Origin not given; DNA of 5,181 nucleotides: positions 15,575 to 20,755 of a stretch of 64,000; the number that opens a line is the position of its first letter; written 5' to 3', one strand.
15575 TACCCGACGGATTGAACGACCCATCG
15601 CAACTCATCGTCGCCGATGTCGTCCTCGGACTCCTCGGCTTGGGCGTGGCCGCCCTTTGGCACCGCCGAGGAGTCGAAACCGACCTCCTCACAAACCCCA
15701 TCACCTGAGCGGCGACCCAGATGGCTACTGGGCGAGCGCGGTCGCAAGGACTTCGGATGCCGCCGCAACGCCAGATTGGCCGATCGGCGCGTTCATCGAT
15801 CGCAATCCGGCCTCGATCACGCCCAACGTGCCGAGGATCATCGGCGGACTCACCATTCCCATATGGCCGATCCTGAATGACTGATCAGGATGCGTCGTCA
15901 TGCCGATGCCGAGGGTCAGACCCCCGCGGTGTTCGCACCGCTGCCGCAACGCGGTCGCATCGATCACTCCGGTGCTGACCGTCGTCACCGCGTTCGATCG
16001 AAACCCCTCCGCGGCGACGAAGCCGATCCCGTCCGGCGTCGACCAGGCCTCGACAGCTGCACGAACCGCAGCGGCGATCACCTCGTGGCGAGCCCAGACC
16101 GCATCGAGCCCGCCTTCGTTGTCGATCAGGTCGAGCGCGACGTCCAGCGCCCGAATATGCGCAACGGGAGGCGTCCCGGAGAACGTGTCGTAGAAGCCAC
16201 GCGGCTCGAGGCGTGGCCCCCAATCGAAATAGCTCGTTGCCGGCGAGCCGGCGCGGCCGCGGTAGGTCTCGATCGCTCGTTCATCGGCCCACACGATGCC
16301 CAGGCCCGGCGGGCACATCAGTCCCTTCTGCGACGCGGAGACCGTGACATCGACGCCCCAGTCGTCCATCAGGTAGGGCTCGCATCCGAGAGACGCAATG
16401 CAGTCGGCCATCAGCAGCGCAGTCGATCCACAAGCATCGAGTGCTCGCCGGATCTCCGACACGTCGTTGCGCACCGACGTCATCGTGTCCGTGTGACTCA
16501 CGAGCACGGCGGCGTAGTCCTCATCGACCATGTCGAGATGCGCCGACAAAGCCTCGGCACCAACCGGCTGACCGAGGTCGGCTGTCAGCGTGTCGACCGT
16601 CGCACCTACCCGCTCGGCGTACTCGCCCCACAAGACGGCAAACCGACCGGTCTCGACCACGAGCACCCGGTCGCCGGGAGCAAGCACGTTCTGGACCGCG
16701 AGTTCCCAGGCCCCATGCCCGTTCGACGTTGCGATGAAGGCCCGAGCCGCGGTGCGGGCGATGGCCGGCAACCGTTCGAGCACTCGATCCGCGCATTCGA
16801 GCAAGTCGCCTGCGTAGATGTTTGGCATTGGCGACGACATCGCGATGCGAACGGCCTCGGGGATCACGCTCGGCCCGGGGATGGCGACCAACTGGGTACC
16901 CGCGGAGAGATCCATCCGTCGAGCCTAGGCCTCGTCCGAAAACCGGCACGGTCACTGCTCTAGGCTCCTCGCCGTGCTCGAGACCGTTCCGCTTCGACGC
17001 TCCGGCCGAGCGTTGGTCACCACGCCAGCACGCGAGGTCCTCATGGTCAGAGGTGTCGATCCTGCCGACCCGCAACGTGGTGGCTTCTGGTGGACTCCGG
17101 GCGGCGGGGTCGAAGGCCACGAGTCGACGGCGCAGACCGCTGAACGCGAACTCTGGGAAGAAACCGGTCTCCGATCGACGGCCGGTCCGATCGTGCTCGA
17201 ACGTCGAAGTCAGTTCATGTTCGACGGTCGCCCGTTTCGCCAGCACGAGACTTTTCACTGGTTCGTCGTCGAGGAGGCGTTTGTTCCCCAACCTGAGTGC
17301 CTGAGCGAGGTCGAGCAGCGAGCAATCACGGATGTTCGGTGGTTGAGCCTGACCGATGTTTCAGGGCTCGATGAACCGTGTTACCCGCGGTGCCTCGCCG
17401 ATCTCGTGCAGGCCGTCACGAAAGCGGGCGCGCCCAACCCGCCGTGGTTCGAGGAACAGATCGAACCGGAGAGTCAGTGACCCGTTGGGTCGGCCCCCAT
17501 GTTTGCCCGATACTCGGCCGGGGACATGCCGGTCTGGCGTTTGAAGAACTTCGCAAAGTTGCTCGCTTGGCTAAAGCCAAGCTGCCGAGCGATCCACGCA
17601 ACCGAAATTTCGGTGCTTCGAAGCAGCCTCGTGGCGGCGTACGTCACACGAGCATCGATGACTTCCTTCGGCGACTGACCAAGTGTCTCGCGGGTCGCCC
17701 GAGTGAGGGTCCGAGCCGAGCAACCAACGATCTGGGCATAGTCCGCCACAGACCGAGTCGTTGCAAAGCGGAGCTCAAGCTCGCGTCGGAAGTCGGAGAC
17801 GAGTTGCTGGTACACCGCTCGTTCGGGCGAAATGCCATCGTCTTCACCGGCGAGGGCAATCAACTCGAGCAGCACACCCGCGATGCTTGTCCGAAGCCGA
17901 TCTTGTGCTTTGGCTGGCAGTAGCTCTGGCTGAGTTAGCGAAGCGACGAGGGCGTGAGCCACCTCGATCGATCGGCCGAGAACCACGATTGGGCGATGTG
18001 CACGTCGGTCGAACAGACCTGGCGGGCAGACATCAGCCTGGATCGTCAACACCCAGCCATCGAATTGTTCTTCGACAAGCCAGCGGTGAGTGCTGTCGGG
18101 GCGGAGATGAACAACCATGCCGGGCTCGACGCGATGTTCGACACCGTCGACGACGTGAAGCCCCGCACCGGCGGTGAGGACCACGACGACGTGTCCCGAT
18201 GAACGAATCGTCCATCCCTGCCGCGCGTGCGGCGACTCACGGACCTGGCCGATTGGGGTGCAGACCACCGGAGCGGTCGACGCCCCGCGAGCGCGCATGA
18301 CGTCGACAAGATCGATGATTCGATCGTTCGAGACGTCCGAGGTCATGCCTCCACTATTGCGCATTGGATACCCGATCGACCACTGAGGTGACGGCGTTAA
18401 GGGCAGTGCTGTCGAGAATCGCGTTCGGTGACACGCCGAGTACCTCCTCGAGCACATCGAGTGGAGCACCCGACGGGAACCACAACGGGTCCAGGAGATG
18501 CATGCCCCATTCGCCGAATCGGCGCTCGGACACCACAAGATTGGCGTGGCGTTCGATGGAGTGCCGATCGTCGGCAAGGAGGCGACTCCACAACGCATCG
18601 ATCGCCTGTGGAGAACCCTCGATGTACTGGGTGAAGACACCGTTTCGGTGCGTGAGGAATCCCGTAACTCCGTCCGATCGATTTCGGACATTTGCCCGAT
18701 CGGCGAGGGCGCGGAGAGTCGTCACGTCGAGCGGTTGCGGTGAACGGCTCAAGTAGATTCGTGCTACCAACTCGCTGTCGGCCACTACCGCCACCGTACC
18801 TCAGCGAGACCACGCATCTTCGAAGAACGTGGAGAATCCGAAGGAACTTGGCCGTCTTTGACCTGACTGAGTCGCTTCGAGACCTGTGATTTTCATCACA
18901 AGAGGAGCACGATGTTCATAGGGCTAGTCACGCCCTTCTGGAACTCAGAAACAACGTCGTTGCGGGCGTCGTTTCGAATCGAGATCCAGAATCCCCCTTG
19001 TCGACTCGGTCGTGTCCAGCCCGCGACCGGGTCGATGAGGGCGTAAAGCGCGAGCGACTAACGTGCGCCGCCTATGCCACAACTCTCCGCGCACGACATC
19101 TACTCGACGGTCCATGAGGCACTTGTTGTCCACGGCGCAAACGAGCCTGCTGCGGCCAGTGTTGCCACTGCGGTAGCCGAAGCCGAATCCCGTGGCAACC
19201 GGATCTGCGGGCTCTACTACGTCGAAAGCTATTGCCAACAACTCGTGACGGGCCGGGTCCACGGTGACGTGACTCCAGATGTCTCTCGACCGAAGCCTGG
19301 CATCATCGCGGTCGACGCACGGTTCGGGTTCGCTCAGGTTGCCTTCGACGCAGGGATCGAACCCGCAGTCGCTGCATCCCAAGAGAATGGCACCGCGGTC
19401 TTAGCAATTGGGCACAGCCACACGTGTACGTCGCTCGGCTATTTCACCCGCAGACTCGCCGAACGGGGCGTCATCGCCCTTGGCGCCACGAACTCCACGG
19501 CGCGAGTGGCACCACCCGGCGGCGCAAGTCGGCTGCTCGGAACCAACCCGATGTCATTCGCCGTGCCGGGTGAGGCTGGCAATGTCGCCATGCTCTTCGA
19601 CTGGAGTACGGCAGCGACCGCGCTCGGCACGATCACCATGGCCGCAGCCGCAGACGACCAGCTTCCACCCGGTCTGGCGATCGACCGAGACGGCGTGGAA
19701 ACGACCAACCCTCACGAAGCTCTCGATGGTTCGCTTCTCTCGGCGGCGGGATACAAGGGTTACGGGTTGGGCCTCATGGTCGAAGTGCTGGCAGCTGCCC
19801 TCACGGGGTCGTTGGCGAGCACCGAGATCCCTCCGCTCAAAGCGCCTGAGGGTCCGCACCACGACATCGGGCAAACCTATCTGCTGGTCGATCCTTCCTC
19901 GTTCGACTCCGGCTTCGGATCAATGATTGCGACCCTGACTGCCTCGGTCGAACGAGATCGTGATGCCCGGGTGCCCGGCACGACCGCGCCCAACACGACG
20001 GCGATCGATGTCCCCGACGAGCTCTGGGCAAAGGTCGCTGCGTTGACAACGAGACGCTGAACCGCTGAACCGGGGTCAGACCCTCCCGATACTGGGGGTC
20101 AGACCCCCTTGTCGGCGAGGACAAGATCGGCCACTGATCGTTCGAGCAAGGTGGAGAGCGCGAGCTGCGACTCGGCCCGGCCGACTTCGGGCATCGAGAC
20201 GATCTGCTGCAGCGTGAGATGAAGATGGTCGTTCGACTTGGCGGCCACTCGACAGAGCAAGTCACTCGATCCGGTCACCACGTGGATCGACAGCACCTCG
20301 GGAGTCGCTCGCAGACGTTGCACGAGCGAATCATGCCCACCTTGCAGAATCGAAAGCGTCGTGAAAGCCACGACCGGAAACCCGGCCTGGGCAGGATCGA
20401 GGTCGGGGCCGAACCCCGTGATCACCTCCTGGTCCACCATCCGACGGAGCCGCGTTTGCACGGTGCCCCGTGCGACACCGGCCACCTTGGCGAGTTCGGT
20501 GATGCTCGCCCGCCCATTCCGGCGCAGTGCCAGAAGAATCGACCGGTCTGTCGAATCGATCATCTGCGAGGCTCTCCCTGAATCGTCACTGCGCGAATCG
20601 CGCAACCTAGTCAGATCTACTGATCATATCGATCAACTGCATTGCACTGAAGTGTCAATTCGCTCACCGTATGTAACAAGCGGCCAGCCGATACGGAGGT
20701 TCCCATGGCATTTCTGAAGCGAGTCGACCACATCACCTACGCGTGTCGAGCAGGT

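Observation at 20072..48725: Hyper-abundant 13-nt palindrome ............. forms REP-like clusters at gene 3' ends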

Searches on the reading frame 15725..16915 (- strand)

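Call 29: search_protein_families(library=pfam, proteins=[window:15725-16915:-], max_evalue=0.001)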
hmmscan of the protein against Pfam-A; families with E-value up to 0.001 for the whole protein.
window:15725-16915:- (396 aa): 1 family
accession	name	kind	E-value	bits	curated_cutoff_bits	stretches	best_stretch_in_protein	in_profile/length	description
PF00266.25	Aminotran_5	-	7.1e-23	81.6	21.5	1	60-330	64-331/371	Aminotransferase class-V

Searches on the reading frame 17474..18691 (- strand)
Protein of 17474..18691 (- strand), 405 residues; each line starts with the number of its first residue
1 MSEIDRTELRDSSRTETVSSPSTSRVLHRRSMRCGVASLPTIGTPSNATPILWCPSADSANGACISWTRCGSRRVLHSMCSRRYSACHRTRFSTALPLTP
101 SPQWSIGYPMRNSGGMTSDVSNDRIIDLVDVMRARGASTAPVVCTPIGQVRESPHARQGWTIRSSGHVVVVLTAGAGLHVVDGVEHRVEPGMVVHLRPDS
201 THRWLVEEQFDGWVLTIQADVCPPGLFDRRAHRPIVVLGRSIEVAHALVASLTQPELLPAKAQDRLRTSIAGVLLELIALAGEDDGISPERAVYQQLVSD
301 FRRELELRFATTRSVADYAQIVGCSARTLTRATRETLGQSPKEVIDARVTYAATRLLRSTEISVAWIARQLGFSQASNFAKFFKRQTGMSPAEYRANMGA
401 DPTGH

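Call 66: search_protein_families(library=pfam, proteins=[window:17474-18691:-], max_evalue=0.0001)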
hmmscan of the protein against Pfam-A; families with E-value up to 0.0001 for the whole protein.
window:17474-18691:- (405 aa): 2 families
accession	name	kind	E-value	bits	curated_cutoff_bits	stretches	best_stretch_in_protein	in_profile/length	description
PF12833.13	HTH_18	-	9.4e-22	77.5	33.6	1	318-396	1-79/80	Helix-turn-helix domain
PF00165.29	HTH_AraC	-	9.8e-16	57.9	26.6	1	357-395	1-41/42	Bacterial regulatory helix-turn-helix proteins, AraC family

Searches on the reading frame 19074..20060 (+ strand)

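Call 7: search_protein_families(library=pfam, proteins=[window:19074-20060:+], max_evalue=0.01)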
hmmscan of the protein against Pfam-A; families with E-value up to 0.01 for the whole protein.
window:19074-20060:+ (328 aa): 1 family
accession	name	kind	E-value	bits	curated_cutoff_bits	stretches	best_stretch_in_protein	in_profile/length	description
PF02615.19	Ldh_2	-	8.3e-74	249.1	38.8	1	6-303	3-308/333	Malate/L-lactate dehydrogenase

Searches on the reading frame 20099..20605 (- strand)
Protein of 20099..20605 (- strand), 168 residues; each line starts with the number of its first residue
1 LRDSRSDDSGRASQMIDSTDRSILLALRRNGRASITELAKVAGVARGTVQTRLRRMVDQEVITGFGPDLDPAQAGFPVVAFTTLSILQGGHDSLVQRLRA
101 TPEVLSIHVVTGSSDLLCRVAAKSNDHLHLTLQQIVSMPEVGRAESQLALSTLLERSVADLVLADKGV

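Call 7: search_protein_families(library=pfam, proteins=[window:20099-20605:-], max_evalue=0.01)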
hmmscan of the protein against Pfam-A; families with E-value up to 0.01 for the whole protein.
window:20099-20605:- (168 aa): 14 families
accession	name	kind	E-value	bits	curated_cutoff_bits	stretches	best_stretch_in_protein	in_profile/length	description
PF01037.27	AsnC_trans_reg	-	5.9e-14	52.2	25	1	90-152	9-73/73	Lrp/AsnC ligand binding domain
PF13412.12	HTH_24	-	3e-13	49.6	21.9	1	17-63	2-48/48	Winged helix-turn-helix DNA-binding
PF13404.12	HTH_AsnC-type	-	3.5e-13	49.6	27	1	16-56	1-41/42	AsnC-type helix-turn-helix domain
PF12802.13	MarR_2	-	4.9e-06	27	27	1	22-62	9-50/61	MarR family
PF01047.28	MarR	-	1.2e-05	25.5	24.6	1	22-63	7-48/59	MarR family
PF12840.13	HTH_20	-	2.3e-05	24.7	27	1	16-63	2-49/51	Helix-turn-helix domain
PF01022.26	HTH_5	-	0.0005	20.3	22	1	18-62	2-45/47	Bacterial regulatory protein, arsR family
PF09339.16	HTH_IclR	-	0.00094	19.3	22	1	23-59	8-45/52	IclR helix-turn-helix domain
PF01978.25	TrmB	-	0.00095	19.4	25.6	1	19-62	9-52/68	Sugar-specific transcriptional regulator TrmB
PF22168.2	DIP2311-like_C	-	0.0014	19.3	27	1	25-66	12-53/63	Transcriptional regulator DIP2311-like, C-terminal domain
PF25212.1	HVO_A0114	-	0.0048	17.1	27.6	0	13-63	17-67/84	HVO_A0114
PF25213.1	HVO_A0261_N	-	0.0053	17.1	35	0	13-63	5-55/86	HVO_A0261 N-terminal domain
PF22482.2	AsnC_trans_reg_3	-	0.0055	17.2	24.4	1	94-148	27-81/95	PF0864 C-terminal dimeric alpha+beta barrel domain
PF14502.12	HTH_41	-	0.0067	16.3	25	0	34-63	8-37/48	Helix-turn-helix domain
